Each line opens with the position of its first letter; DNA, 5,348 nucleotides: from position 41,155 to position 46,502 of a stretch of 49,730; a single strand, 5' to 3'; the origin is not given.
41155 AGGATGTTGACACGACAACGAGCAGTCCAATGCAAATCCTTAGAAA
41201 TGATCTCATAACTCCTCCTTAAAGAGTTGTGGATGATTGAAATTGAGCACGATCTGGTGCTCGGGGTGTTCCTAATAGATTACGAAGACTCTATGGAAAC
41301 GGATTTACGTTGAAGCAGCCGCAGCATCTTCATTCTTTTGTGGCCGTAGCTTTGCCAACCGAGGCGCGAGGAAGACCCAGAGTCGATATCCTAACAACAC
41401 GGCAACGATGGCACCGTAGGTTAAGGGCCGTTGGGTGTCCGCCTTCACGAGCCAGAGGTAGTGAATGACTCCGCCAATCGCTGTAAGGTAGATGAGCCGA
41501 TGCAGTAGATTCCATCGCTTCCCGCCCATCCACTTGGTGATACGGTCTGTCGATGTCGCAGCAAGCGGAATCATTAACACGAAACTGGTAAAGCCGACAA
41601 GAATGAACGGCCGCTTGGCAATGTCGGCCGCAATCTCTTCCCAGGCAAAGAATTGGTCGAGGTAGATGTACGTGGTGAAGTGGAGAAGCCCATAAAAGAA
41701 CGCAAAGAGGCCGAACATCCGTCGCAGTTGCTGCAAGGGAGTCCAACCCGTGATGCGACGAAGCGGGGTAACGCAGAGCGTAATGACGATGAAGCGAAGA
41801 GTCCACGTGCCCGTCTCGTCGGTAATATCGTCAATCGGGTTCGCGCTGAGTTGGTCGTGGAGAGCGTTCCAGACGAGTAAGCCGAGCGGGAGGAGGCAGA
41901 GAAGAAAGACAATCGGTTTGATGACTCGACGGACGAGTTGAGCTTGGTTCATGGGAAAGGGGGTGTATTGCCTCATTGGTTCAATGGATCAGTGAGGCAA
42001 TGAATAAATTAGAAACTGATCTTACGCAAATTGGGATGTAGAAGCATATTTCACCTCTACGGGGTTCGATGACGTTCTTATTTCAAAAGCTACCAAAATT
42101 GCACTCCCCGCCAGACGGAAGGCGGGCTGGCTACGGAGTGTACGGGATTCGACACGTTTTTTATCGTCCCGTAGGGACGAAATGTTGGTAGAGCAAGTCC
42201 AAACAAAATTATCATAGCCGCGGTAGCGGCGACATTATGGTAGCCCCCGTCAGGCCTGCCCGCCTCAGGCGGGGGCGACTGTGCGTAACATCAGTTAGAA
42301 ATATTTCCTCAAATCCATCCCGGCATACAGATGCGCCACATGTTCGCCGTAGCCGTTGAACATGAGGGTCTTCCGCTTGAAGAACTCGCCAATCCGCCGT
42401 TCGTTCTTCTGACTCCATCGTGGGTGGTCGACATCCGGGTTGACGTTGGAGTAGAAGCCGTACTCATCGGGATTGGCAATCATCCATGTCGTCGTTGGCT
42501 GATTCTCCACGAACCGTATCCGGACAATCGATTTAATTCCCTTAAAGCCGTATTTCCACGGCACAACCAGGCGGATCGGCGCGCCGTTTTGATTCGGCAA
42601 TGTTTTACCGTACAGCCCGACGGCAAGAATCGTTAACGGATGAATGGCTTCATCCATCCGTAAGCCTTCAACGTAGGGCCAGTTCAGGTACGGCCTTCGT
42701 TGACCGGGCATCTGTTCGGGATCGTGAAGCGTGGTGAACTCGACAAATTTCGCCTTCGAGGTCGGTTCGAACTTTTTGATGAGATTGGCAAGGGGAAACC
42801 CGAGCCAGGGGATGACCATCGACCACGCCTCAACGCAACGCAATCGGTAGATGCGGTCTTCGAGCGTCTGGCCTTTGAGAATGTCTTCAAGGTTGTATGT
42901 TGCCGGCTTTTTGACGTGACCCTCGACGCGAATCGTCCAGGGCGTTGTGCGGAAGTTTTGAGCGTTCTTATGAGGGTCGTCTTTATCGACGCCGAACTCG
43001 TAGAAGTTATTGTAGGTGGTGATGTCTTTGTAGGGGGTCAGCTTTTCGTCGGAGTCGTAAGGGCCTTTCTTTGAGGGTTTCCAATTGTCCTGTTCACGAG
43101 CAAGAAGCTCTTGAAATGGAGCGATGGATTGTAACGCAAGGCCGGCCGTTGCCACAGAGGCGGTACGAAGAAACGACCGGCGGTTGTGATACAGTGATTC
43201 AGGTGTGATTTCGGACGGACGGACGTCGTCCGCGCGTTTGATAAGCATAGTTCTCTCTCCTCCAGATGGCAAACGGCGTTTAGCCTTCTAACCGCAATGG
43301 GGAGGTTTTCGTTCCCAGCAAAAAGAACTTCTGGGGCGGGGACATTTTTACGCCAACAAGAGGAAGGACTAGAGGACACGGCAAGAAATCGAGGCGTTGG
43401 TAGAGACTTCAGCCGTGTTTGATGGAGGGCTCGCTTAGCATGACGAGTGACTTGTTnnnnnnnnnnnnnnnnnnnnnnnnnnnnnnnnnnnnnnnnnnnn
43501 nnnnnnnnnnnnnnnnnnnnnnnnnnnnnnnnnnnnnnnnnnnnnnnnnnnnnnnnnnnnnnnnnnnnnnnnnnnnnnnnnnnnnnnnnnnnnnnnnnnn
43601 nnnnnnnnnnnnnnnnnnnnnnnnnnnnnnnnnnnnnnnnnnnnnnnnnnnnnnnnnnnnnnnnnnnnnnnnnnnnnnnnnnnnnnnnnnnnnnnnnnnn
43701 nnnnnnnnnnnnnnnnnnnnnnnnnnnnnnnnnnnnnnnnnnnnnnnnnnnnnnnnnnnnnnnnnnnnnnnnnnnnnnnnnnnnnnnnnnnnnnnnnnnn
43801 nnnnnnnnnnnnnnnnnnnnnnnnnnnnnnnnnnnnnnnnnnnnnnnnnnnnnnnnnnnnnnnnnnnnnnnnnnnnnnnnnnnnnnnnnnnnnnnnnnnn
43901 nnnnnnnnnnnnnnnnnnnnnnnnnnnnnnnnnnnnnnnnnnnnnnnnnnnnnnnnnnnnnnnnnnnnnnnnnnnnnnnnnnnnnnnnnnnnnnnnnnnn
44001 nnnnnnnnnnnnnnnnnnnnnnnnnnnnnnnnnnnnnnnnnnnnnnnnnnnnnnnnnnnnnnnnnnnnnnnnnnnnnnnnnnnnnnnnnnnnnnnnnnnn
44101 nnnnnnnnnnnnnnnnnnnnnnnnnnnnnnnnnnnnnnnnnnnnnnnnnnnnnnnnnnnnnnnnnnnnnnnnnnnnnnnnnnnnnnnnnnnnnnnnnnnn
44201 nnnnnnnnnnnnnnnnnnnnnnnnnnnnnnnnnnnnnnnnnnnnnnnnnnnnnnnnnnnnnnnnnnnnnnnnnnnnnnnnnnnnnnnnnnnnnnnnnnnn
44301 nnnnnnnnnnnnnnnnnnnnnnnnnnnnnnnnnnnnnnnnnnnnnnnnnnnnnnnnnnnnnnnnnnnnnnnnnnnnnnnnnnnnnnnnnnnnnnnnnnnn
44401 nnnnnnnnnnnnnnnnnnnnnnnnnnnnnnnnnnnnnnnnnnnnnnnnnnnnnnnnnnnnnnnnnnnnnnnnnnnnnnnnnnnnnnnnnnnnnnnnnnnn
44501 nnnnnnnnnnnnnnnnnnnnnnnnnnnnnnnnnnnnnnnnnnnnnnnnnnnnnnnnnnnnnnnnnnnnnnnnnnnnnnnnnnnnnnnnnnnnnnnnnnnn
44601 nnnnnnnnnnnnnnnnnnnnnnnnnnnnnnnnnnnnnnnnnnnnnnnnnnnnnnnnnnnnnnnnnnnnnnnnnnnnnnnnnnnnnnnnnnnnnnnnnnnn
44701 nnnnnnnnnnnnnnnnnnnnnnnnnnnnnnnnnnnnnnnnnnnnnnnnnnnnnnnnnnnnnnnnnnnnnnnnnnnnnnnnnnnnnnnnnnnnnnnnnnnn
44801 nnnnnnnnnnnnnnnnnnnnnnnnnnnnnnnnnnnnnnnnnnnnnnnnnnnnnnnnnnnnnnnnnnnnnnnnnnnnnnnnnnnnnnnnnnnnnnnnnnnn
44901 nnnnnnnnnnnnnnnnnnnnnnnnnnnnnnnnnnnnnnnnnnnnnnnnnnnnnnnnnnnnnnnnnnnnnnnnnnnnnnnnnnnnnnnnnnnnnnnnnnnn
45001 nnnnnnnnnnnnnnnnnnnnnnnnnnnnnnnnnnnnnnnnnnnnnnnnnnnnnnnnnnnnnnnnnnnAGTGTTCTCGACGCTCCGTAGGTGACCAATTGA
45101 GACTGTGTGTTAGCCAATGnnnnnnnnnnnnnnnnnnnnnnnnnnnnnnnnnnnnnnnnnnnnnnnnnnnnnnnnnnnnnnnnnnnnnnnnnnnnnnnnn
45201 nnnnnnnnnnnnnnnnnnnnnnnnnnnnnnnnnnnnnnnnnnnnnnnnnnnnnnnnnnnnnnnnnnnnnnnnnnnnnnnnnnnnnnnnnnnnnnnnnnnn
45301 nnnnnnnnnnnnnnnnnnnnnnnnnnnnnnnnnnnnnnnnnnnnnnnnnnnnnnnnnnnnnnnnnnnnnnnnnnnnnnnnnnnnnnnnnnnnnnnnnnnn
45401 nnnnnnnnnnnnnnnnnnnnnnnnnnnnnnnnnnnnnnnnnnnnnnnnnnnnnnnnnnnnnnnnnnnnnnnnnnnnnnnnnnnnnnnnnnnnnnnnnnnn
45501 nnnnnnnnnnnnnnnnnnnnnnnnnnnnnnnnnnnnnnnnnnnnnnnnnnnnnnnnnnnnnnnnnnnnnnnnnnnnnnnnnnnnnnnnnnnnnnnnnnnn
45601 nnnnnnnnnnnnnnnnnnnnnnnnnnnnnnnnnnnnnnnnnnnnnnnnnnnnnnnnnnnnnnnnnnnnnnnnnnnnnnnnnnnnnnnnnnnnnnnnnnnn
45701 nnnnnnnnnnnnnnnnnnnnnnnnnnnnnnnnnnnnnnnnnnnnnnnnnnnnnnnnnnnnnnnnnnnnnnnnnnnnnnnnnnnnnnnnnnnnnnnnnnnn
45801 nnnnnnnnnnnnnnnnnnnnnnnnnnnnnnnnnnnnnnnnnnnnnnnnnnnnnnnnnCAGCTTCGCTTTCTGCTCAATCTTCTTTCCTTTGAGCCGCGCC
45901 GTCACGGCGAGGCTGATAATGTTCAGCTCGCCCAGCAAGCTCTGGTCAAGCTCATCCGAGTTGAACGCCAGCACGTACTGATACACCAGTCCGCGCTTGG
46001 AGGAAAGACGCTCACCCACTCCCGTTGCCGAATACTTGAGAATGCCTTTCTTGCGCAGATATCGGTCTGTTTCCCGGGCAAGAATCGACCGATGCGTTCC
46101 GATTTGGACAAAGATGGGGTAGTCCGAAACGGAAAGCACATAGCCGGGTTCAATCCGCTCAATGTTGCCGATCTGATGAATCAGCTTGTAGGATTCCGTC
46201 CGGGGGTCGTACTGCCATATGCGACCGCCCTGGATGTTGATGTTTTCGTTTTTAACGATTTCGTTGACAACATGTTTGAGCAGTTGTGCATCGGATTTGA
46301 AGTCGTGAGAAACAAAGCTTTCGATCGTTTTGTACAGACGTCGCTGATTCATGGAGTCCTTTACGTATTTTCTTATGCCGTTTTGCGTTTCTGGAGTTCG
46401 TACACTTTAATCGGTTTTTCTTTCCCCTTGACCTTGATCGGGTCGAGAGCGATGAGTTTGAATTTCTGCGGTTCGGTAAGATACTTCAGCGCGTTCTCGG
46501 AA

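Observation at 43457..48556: Heme-sensor cyclase, GAF-PP2C phosphatase and NurA-less HerA-type ATPase form a candidate second-messenger-gated HerA module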

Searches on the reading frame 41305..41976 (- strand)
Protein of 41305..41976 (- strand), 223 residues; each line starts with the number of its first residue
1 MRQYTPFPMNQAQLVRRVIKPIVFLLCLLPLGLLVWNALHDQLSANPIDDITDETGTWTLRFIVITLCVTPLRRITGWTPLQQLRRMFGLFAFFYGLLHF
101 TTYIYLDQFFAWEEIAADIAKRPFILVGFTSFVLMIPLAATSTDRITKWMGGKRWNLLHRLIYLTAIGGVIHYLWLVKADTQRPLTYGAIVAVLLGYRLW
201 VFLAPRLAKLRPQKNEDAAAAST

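Call 3: search_protein_families(library=pfam, proteins=[window:41305-41976:-], max_evalue=0.01)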
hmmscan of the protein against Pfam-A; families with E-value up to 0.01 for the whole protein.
window:41305-41976:- (223 aa): 1 family
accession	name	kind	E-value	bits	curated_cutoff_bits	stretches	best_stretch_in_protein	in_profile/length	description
PF01794.25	Ferric_reduct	-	7.4e-17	62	28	1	55-169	1-120/121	Ferric reductase like transmembrane component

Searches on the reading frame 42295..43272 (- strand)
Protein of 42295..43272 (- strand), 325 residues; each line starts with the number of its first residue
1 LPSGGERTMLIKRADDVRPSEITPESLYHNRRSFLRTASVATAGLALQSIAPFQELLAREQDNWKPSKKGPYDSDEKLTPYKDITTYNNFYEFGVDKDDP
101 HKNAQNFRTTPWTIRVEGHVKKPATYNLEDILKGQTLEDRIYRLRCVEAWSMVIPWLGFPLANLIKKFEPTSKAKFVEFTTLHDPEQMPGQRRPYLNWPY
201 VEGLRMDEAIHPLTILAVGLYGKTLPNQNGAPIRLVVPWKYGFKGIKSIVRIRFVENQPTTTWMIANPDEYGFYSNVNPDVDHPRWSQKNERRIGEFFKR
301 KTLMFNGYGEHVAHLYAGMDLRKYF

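Call 3: search_protein_families(library=pfam, proteins=[window:42295-43272:-], max_evalue=0.01)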
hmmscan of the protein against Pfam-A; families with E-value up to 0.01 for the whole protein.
window:42295-43272:- (325 aa): 2 families
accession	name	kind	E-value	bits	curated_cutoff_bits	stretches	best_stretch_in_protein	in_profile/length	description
PF00174.25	Oxidored_molyb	-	4.6e-31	108.1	24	1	105-263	5-169/169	Oxidoreductase molybdopterin binding domain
PF10518.14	TAT_signal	-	0.0044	17.4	22.7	1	30-47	3-20/21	TAT (twin-arginine translocation) pathway signal sequence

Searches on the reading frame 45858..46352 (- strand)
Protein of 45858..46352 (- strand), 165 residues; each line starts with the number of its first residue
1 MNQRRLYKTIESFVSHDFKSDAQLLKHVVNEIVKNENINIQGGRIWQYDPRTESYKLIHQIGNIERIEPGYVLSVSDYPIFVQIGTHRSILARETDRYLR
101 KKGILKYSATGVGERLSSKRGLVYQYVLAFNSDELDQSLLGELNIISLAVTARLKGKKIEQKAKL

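Call 31: search_protein_families(library=pfam, alignment_id=A2, max_evalue=10)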
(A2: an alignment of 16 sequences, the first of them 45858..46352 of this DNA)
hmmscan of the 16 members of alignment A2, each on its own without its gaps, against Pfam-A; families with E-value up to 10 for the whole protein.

A. member 1, window:45858-46352:- (165 aa): 1 family
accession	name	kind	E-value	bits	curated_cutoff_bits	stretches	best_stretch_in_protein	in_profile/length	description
PF08672.17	ANAPC2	-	0.13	13.2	23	1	1-44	12-57/60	Anaphase promoting complex (APC) subunit 2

B. families by the number of members that match (of 16 scanned): 2 families
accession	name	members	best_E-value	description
PF08672.17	ANAPC2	12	0.0089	Anaphase promoting complex (APC) subunit 2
PF07450.16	HycH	1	0.12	Formate hydrogenlyase maturation protein HycH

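Call 33: predict_structure(alignment_id=A2)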
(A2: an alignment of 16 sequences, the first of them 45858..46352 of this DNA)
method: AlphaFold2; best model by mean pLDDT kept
length: 165 residues; sequences in the alignment: 16
mean_pLDDT: 85.8   pTM: 0.84
mean pLDDT of the five models: 85.8, 84.3, 77.9, 71.9, 57.9
residues with pLDDT >= 90: 92; 70-90: 47; 50-70: 20; < 50: 6
segments of 3 or more residues with pLDDT < 50: 1-4
pLDDT, mean of each block of 10 residues (from residue 1): 50 62 90 86 96 96 88 94 95 94 94 95 97 88 89 75 53
secondary structure, 60 per line:
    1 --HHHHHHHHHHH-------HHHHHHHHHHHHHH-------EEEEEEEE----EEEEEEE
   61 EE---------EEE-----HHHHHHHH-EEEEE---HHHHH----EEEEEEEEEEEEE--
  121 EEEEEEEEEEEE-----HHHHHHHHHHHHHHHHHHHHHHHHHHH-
elements in order: H3-13 H21-34 E42-49 E54-62 E72-74 H80-87 E89-93 H97-101 E106-118 E121-132 H138-164

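Call 36: fold_search(model_id=the predicted structure, library=pdb)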
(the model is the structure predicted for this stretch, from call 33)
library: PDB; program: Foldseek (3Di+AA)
matches with E <= 10: 887; with E <= 0.001: 100
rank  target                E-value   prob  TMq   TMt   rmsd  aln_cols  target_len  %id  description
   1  6oei                  6.9e-06  1.00  0.66  0.48   4.5       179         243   11  Yeast Spc42 N-terminal coiled-coil fused to PDB: 3K2N (released 2019-04-24)
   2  3e0y_A                8.9e-06  1.00  0.55  0.58   5.4       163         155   17  The crystal structure of a conserved domain from a protein of Geobacter sulfurreducens PCA (released 2008-09-30)
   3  3ci6_B                9.5e-06  1.00  0.64  0.63   5.0       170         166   12  Crystal structure of the GAF domain from Acinetobacter phosphoenolpyruvate-protein phosphotransferase (released 2008-05-13)
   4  5hsq                  1.6e-05  1.00  0.70  0.27   4.4       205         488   10  The surface engineered photosensory module (PAS-GAF-PHY) of the bacterial phytochrome Agp1 (AtBphP1) in the Pr form, chr (released 2016-08-03)
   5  3k2n_A                2.3e-05  1.00  0.64  0.60   4.9       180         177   10  The crystal structure of sigma-54-dependent transcriptional regulator domain from Chlorobium Tepidum TLS (released 2010-01-19)
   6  3ci6_A                3.0e-05  1.00  0.62  0.64   5.2       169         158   12  Crystal structure of the GAF domain from Acinetobacter phosphoenolpyruvate-protein phosphotransferase (released 2008-05-13)
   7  6uv8                  3.2e-05  1.00  0.60  0.55  10.4       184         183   11  Crystal structure of a far-red cyanobacteriochrome photoreceptor at room temperature (released 2020-11-04)
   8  5w10_C                3.4e-05  1.00  0.62  0.60   5.2       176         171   16  Lcd1 GAF domain in complex with cAMP ligand (released 2017-06-28)
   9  6ozb_C                3.6e-05  1.00  0.65  0.57   7.6       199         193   11  Crystal structure of the phycoerythrobilin-bound GAF domain from a cyanobacterial phytochrome (released 2020-05-20)
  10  3mmh_A                4.3e-05  1.00  0.68  0.67   3.9       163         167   12  X-ray structure of free methionine-R-sulfoxide reductase from neisseria meningitidis in complex with its substrate (released 2010-05-19)
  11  5w10_D                4.6e-05  1.00  0.61  0.59   5.3       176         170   15  Lcd1 GAF domain in complex with cAMP ligand (released 2017-06-28)
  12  5w10_A                5.2e-05  1.00  0.59  0.57   5.2       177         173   15  Lcd1 GAF domain in complex with cAMP ligand (released 2017-06-28)
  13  6tc7_BBB              5.6e-05  1.00  0.70  0.39   6.1       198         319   11  PAS-GAF bidomain of Glycine max phytochromeA (released 2020-05-06)
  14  8w26                  5.9e-05  1.00  0.69  0.33   4.4       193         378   13  X-ray crystal structure of the GAF-PHY domains of SyB-Cph1 (released 2024-05-22)
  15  6sax_A                5.9e-05  1.00  0.62  0.37   5.9       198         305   11  Chromophore binding domain of bacteriophytochrome linked diguanylyl cyclase from Idiomarina species A28L (Pr-state mon (released 2019-12-11)
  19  5w10_B                8.7e-05  1.00  0.61  0.59   5.0       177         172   15  Lcd1 GAF domain in complex with cAMP ligand (released 2017-06-28)
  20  3e0y_B                8.7e-05  1.00  0.54  0.58   5.5       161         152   15  The crystal structure of a conserved domain from a protein of Geobacter sulfurreducens PCA (released 2008-09-30)
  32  3ibj_A                1.7e-04  1.00  0.59  0.18   5.9       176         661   13  X-ray structure of PDE2A (released 2009-10-27)
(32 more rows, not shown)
